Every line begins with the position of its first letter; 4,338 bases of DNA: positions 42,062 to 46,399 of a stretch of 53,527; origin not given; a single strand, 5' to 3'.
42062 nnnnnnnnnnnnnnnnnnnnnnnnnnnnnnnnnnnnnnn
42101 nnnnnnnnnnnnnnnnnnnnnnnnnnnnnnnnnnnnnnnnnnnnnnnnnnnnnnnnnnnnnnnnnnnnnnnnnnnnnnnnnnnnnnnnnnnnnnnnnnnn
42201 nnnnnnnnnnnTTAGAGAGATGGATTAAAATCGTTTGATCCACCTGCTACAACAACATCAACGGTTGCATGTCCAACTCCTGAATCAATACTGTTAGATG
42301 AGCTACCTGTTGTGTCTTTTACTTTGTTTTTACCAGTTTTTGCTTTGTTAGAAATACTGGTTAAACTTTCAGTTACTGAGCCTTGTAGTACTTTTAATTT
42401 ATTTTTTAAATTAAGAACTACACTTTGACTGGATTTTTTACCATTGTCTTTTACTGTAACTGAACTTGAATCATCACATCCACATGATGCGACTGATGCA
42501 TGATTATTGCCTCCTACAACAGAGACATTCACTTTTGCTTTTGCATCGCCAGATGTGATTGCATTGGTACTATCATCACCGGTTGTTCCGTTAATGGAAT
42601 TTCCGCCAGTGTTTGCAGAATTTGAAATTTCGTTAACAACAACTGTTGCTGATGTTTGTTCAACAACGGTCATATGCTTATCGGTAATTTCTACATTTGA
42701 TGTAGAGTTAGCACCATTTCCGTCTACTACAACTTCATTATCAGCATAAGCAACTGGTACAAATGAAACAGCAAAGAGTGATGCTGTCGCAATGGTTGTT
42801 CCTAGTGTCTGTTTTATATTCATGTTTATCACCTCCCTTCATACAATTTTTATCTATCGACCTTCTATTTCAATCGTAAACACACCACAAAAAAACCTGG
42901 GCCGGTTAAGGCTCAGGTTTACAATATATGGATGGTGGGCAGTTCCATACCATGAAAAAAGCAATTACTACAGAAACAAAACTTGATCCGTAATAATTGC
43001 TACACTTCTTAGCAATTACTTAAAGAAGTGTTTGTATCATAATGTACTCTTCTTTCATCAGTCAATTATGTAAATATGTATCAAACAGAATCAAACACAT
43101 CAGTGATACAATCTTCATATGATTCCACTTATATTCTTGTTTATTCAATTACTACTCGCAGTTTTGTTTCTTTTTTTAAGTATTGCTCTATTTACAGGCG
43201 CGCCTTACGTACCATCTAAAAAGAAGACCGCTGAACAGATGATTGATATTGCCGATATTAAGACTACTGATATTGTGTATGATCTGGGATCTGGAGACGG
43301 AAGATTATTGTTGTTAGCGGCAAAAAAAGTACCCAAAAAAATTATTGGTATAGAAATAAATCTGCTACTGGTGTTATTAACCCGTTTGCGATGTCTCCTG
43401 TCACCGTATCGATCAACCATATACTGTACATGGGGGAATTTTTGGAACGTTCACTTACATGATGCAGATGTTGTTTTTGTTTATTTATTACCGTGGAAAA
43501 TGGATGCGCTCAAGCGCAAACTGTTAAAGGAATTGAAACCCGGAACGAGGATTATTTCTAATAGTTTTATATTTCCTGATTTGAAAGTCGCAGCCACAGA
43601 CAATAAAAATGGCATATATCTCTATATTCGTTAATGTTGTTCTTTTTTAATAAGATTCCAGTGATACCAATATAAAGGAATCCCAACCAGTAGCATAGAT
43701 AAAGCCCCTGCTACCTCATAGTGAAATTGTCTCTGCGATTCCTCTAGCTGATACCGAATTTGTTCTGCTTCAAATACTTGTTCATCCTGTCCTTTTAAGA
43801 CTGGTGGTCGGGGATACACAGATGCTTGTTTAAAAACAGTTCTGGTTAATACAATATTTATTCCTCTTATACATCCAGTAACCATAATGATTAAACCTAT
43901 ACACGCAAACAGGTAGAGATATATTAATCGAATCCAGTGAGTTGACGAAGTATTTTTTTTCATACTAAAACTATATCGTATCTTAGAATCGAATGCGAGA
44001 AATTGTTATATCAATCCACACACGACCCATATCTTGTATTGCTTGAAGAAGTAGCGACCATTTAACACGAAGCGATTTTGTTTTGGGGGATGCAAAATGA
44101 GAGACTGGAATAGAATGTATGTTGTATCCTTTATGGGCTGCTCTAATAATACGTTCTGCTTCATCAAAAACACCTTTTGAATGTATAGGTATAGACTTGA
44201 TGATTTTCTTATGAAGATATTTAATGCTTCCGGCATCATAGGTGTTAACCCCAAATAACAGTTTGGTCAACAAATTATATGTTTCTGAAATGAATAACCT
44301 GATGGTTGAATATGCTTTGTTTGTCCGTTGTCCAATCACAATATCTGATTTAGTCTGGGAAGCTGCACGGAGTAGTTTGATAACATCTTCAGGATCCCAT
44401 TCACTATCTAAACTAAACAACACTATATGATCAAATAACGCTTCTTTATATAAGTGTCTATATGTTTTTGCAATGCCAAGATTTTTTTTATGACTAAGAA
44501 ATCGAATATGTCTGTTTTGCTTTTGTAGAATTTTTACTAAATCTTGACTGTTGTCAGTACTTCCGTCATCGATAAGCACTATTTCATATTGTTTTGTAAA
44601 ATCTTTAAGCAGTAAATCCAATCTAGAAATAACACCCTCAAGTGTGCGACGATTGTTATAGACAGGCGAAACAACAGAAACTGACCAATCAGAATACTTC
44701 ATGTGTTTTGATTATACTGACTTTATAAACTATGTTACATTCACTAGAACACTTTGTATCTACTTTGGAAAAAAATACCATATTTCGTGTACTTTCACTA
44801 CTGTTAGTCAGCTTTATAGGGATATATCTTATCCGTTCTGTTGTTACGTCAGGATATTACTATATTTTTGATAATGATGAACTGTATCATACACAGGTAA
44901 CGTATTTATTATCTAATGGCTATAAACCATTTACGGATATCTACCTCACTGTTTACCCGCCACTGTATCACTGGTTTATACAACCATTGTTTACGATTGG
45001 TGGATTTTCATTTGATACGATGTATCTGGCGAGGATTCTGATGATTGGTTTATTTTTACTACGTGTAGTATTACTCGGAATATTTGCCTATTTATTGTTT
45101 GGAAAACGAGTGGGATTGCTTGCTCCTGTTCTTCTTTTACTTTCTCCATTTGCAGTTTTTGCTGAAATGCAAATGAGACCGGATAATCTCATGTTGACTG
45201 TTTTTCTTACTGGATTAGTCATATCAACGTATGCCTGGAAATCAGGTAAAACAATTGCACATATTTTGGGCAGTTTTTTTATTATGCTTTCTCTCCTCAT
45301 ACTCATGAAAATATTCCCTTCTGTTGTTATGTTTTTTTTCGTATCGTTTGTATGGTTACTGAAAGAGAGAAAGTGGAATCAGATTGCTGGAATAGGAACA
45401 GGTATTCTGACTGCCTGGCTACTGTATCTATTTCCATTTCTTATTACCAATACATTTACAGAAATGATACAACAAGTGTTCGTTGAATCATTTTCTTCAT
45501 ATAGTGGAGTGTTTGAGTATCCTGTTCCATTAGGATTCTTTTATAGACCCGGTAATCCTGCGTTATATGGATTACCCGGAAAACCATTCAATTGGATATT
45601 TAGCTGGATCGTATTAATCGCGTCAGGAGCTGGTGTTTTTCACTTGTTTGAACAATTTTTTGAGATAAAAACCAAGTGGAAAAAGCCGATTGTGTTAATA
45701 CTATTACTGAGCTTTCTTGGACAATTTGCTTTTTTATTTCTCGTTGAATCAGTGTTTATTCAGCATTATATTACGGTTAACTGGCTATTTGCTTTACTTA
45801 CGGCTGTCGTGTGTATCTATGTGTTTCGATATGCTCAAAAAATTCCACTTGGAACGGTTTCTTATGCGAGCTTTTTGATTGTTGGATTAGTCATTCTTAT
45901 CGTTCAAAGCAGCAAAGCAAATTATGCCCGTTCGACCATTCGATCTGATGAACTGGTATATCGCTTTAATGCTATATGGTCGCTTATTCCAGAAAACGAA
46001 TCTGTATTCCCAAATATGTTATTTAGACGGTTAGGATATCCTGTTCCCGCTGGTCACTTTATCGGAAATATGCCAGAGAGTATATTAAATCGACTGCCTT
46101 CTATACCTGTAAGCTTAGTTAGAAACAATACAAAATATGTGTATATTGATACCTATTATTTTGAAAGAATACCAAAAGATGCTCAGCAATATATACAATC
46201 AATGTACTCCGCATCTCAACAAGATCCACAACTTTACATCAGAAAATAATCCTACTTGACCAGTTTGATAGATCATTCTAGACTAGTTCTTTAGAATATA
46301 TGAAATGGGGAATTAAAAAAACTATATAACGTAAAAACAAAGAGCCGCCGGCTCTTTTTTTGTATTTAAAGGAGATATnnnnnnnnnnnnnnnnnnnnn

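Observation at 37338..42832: Four paralogous secreted Asn/Gly/Thr repeat proteins plus a sortase: candidate beta-solenoid or functional-amyloid surface fibre system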

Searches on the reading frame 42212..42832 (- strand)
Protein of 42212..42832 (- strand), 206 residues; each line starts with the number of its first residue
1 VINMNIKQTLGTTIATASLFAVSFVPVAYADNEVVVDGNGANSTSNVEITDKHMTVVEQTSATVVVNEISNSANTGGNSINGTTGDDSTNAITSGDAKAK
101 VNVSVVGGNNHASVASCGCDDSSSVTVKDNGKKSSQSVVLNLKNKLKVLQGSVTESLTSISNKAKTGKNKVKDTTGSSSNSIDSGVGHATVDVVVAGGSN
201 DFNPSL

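Call 3: search_protein_families(library=pfam, proteins=[window:42212-42832:-], max_evalue=1)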
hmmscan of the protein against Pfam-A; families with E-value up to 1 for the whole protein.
window:42212-42832:- (206 aa): 0 families

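Call 4: search_protein_families(library=ncbifam, proteins=[window:42212-42832:-], max_evalue=1)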
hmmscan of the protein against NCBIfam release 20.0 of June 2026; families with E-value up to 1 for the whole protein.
window:42212-42832:- (206 aa): 2 families
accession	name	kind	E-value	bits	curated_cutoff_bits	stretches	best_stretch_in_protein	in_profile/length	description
NF043083.1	XdhB_XDHase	equivalog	0.0015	17.7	310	1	45-102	81-138/289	xanthine dehydrogenase subunit XdhB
NF007427.0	PRK09971.1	equivalog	0.0049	16.1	287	1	46-102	82-138/292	xanthine dehydrogenase FAD-binding subunit XdhB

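Call 38: find_homologous_proteins(query=window:42212-42823:-, max_evalue=0.001)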
Query window:42212-42823:- (203 aa): 19 proteins with E <= 0.001 among 388 candidates.
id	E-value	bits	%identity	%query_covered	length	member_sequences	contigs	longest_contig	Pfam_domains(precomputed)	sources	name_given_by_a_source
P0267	4.8e-113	393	99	100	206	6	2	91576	-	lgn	-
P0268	1.0e-98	346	89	100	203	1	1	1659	-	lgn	-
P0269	7.8e-62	226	62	100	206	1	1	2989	-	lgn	-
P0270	3.6e-24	104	43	99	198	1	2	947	-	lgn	-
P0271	1.1e-23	102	41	96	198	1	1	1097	-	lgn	-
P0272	1.8e-21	95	41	97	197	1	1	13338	-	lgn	-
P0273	1.3e-18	85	35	96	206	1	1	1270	-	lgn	-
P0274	4.5e-18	84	39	95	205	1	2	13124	-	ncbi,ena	ncbi:MAG: hypothetical protein AABX37_05520 [Nanoarchaeota archaeon]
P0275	3.9e-17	81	39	73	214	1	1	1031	-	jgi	jgi:hypothetical protein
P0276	8.1e-16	76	35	96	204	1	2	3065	-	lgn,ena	-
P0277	3.8e-15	74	36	96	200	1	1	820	-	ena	-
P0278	5.3e-15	74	40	95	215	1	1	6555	-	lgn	-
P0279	5.8e-15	74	37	83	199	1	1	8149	-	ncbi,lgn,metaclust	metaclust:status=active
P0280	1.0e-14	73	36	100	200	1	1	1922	-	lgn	-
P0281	1.6e-14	72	38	97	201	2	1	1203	-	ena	-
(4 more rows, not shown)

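Call 67: predict_structure(alignment_id=A5)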
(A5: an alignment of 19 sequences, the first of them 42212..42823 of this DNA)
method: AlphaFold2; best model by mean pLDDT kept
length: 203 residues; sequences in the alignment: 19
mean_pLDDT: 37.1   pTM: 0.23
mean pLDDT of the five models: 37.1, 36.1, 34.4, 33.0, 32.8
residues with pLDDT >= 90: 0; 70-90: 0; 50-70: 0; < 50: 203
segments of 3 or more residues with pLDDT < 50: 1-203
pLDDT, mean of each block of 10 residues (from residue 1): 33 32 28 29 34 38 37 38 42 38 37 42 37 40 41 37 41 39 39 39 37
secondary structure, 60 per line:
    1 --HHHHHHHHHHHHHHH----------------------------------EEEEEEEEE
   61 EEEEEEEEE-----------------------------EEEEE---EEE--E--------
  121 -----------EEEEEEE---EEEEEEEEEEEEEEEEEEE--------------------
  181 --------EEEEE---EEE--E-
elements in order: H3-17 E52-69 E99-103 E107-109 E132-138 E142-160 E189-193 E197-199

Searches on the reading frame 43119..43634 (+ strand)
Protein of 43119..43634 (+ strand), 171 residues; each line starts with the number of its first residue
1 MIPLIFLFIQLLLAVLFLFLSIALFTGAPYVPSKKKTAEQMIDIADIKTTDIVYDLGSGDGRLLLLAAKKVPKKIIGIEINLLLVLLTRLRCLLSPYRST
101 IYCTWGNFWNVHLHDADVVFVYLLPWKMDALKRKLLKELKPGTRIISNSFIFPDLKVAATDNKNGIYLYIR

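Call 71: search_protein_families(library=pfam, proteins=[window:43119-43634:+], max_evalue=0.001)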
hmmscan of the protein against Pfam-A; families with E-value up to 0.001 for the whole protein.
window:43119-43634:+ (171 aa): 1 family
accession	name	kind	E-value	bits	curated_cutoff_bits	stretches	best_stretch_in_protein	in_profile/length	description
PF08123.19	DOT1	-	3.1e-08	33.9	23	1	35-81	28-75/205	Histone methylation protein DOT1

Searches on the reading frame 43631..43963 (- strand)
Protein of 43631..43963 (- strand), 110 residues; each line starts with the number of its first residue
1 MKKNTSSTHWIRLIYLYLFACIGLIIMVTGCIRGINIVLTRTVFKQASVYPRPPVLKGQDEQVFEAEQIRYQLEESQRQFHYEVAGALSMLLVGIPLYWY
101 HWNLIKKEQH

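Call 71: search_protein_families(library=pfam, proteins=[window:43631-43963:-], max_evalue=0.001)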
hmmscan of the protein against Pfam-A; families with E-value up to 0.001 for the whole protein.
window:43631-43963:- (110 aa): 1 family
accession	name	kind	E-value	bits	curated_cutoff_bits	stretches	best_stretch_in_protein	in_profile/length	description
PF18920.5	DUF5671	-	5.8e-08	33.1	28.4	0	82-103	43-64/132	Domain of unknown function (DUF5671)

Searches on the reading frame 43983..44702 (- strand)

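Call 71: search_protein_families(library=pfam, proteins=[window:43983-44702:-], max_evalue=0.001)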
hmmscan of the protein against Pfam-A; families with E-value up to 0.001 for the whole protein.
window:43983-44702:- (239 aa): 2 families
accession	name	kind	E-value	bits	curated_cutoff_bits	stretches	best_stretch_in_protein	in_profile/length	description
PF00535.33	Glycos_transf_2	-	8.1e-22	78.4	23.3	1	9-139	1-128/168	Glycosyl transferase family 2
PF10111.15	Glyco_tranf_2_2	-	0.00039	20.4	27.3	1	9-114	1-106/276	Glycosyltransferase like family 2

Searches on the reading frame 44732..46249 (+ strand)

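Call 71: search_protein_families(library=pfam, proteins=[window:44732-46249:+], max_evalue=0.001)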
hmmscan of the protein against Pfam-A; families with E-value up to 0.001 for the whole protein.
window:44732-46249:+ (505 aa): 1 family
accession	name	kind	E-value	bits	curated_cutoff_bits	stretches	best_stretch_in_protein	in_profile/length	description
PF13231.12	PMT_2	-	6.7e-06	26.8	26.1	1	76-236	3-157/160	Dolichyl-phosphate-mannose-protein mannosyltransferase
